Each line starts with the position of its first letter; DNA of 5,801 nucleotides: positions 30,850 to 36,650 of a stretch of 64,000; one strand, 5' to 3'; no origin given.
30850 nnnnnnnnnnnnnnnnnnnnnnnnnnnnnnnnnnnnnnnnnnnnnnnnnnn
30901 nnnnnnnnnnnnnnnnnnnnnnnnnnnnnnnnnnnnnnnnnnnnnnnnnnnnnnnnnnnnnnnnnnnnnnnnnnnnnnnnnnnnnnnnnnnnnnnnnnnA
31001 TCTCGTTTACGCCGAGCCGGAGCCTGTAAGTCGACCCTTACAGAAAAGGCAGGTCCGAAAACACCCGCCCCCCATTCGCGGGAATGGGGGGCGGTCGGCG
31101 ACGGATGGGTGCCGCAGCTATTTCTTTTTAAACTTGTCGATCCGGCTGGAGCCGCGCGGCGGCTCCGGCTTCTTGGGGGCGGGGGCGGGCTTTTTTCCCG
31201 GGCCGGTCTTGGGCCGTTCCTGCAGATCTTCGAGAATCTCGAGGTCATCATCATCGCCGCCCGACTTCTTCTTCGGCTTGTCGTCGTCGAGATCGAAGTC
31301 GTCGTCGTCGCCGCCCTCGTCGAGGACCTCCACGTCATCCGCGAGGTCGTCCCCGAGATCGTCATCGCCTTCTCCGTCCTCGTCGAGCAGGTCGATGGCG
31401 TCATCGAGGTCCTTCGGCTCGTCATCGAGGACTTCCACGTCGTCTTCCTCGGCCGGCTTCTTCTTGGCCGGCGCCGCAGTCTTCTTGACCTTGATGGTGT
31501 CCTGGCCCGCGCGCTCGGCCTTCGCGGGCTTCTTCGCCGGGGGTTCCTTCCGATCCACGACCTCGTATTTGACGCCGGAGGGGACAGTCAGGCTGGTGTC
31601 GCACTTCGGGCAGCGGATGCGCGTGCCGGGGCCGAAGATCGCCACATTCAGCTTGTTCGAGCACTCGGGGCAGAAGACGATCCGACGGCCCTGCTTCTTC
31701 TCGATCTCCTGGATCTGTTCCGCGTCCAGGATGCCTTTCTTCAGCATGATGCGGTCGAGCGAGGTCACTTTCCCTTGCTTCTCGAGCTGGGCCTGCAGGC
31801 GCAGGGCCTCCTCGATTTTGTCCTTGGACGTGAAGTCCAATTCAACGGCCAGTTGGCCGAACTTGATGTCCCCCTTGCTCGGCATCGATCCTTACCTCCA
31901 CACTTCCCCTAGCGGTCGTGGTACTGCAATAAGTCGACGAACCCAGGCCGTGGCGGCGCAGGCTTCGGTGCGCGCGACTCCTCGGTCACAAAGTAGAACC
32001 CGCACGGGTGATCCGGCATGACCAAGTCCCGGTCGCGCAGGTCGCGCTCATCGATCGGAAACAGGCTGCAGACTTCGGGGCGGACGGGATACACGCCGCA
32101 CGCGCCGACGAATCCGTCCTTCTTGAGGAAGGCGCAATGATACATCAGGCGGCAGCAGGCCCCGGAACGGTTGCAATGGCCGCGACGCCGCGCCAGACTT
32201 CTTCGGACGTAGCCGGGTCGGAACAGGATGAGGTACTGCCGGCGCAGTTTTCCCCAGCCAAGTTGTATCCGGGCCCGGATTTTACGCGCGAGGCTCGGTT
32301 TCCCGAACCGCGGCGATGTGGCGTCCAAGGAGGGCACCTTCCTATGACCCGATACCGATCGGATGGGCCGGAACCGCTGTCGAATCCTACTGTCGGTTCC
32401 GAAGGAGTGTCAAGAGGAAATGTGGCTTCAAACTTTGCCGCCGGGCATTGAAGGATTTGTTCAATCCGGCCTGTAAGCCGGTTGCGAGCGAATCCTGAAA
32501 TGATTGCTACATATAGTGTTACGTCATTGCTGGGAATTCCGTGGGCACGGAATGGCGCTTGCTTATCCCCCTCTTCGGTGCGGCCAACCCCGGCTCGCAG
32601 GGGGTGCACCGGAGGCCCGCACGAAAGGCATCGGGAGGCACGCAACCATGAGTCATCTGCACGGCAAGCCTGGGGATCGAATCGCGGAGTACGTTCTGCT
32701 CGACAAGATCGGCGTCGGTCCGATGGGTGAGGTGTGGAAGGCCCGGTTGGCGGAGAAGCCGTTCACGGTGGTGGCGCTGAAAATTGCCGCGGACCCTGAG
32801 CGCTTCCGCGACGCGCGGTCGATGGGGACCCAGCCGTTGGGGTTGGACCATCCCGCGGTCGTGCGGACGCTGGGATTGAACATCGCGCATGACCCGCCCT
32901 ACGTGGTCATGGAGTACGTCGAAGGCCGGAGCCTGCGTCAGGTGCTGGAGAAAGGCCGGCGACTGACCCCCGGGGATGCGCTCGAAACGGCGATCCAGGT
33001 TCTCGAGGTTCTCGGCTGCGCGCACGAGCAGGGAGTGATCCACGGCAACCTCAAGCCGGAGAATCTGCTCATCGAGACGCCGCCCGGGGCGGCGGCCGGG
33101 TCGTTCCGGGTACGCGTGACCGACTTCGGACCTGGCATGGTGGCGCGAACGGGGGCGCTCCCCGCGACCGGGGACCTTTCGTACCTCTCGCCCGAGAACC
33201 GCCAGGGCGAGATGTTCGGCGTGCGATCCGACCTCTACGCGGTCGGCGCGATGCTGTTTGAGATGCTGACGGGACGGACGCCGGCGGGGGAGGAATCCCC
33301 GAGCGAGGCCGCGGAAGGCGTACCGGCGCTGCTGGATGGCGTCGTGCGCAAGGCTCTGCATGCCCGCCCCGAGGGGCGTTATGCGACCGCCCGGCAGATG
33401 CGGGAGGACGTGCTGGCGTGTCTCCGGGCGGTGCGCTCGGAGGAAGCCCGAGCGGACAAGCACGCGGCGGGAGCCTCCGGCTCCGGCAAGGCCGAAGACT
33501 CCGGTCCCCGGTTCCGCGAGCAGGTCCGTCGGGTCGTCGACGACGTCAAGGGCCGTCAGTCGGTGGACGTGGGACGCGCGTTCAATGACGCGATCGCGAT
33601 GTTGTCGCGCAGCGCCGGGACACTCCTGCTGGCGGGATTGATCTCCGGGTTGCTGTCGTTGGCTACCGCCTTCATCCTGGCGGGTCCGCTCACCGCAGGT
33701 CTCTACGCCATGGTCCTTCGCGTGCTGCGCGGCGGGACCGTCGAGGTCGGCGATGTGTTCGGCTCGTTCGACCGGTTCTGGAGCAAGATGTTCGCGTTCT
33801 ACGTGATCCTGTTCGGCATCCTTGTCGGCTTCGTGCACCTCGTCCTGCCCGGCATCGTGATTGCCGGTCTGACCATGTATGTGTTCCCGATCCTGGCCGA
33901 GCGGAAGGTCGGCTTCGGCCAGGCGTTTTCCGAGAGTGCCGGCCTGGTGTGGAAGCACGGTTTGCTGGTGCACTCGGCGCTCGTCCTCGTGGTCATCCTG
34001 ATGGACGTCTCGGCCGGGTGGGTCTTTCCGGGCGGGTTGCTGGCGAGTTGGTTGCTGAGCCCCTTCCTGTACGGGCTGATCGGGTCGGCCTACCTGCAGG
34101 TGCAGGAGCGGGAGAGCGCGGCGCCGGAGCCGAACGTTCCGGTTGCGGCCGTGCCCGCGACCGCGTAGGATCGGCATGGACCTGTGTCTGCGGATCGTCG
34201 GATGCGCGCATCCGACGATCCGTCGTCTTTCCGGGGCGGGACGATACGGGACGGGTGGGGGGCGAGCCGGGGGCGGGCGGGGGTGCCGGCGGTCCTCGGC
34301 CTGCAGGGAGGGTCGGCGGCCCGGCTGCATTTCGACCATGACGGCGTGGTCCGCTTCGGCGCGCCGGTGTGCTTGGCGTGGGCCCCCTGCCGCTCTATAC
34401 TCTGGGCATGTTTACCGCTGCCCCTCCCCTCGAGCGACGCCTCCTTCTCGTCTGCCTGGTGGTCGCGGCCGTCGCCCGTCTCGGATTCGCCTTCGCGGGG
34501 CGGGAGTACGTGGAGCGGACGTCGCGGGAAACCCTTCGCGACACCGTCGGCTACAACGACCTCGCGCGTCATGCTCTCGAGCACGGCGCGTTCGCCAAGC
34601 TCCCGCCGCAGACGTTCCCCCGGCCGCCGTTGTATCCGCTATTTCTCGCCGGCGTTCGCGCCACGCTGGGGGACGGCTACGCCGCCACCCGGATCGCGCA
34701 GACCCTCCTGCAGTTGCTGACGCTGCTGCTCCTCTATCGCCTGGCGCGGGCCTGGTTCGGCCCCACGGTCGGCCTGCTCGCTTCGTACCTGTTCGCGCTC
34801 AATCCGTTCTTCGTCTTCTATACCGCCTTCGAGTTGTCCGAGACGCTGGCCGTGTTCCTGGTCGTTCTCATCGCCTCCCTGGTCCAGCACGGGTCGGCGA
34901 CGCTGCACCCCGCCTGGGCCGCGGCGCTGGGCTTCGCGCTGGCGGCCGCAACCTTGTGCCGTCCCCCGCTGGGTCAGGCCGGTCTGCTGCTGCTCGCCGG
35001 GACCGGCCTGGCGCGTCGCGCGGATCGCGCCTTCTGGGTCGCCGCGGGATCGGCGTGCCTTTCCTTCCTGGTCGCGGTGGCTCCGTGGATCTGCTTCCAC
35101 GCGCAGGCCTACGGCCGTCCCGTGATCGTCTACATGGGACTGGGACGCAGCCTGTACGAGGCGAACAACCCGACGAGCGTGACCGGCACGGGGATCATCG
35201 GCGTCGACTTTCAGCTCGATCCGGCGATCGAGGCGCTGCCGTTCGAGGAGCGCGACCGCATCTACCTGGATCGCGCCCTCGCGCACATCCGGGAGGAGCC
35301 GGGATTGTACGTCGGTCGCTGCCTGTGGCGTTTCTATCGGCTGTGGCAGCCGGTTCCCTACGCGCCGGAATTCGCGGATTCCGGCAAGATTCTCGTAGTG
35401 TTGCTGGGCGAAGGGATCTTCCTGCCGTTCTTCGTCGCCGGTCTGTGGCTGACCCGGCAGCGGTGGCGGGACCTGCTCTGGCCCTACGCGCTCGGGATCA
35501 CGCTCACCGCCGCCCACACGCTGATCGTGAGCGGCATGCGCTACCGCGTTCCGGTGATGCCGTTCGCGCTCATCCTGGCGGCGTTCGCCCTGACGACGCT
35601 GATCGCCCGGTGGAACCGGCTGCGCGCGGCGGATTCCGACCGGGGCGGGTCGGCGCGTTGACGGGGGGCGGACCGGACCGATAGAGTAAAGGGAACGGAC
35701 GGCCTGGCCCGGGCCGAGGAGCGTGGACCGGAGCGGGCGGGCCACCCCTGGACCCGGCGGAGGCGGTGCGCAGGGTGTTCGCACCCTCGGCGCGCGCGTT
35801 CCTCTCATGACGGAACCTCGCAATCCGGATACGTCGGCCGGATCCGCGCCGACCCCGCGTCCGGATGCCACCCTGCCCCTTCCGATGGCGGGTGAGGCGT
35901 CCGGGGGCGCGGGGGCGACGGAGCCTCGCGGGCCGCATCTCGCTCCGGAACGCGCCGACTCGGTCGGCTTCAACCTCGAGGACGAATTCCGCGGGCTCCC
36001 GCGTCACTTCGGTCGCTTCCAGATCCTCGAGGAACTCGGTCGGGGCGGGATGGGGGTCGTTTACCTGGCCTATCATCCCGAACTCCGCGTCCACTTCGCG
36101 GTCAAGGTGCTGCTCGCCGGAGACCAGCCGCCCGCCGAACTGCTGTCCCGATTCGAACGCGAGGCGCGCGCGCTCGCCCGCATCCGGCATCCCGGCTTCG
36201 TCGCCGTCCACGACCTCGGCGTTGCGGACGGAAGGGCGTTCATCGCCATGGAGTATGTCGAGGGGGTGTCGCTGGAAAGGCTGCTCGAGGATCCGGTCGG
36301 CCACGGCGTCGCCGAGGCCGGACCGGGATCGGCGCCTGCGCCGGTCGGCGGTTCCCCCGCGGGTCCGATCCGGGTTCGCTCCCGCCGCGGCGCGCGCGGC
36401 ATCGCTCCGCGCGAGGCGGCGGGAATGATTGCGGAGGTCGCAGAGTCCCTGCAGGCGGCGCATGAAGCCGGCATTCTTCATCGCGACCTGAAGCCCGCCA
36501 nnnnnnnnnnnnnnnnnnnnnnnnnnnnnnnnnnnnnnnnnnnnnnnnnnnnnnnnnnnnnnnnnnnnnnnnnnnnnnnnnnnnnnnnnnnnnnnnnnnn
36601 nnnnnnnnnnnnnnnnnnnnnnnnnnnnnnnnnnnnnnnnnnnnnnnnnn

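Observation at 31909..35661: Catalytically degenerate Hanks-type kinase (HGN in place of HRD) fused to a polytopic membrane domain, flanked by a YkgJ Fe-S protein and a GT39-like glycosyltransferase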

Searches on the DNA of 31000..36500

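Call 61: search_rna_families(source=window, start=31000, end=36500, threshold=evalue, max_evalue=1)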
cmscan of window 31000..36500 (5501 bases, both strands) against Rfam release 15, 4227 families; matches with E-value up to 1: 0.
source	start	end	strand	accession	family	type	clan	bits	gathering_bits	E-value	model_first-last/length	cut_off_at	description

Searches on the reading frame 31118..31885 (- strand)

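Call 3: search_protein_families(library=pfam, proteins=[window:31118-31885:-], max_evalue=0.1)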
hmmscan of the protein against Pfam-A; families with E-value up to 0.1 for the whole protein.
window:31118-31885:- (255 aa): 13 families
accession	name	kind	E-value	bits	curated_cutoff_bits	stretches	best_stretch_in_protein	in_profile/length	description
PF23547.1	Zn_ribbon_FGT1_1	-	0.0015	18.5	27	0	89-105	2-18/35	FORGETTER1 first zinc ribbon domain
PF12773.13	DZR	-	0.0022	18.5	27.3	1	70-100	13-35/45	Double zinc ribbon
PF24441.1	DUF7560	-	0.0055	16.8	27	0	90-111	6-27/44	Family of unknown function (DUF7560)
PF23454.1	Zn_ribbon_Brz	-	0.0067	17.4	27.9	0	88-113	4-31/58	Transcriptional regulator Brz zinc beta ribbon domain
PF22747.2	Zn_ribbon_DUF2089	-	0.0093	16.5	27.6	1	72-99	1-22/32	DUF2089 zinc ribbon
PF21344.3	Zn_ribbon_LysW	-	0.01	15.9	27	1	72-102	3-34/46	Alpha-aminoadipate carrier protein LysW-like, globular domain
PF01667.23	Ribosomal_S27e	-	0.016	15.4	24.5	1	70-108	8-45/55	Ribosomal protein S27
PF23548.1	Zn_ribbon_FGT1_2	-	0.017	15.1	27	0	89-101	20-32/35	FORGETTER1 second zinc ribbon domain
PF09073.15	BUD22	-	0.017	14.9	37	1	109-241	142-276/435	BUD22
PF02591.20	Zn_ribbon_9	-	0.043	14.3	29.1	1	53-76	9-30/33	C4-type zinc ribbon domain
PF01873.23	eIF-5_eIF-2B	-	0.074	13.4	27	0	30-96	49-115/117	Domain found in IF2B/IF5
PF14803.11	Zn_ribbon_Nudix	-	0.089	13.2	25.6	0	71-97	2-30/34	Nudix N-terminal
PF22289.1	DmmA-like_C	-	0.095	13.1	27.4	0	70-101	2-30/44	Dimethylamine monooxygenase subunit DmmA-like, C-terminal domain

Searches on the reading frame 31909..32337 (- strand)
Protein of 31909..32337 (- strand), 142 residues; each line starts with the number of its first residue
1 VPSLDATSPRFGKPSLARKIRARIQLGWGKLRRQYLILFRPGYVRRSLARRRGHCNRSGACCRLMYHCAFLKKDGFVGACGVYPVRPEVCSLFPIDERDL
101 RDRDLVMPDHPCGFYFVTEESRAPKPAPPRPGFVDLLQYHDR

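Call 3: search_protein_families(library=pfam, proteins=[window:31909-32337:-], max_evalue=0.1)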
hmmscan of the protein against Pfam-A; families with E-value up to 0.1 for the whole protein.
window:31909-32337:- (142 aa): 1 family
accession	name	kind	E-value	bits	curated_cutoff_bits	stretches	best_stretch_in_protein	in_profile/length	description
PF03692.20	CxxCxxCC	-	0.0032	18.6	23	1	67-101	45-73/85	Putative zinc- or iron-chelating domain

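Call 4: search_protein_families(library=ncbifam, proteins=[window:31909-32337:-], max_evalue=0.1)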
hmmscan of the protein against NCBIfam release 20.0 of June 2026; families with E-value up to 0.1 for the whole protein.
window:31909-32337:- (142 aa): 0 families

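Call 70: search_solved_structures(query=A5, max_evalue=1)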
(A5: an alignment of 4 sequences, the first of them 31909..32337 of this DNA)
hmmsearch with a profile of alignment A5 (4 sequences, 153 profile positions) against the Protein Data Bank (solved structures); distinct sequences matched with E-value up to 1: 0.
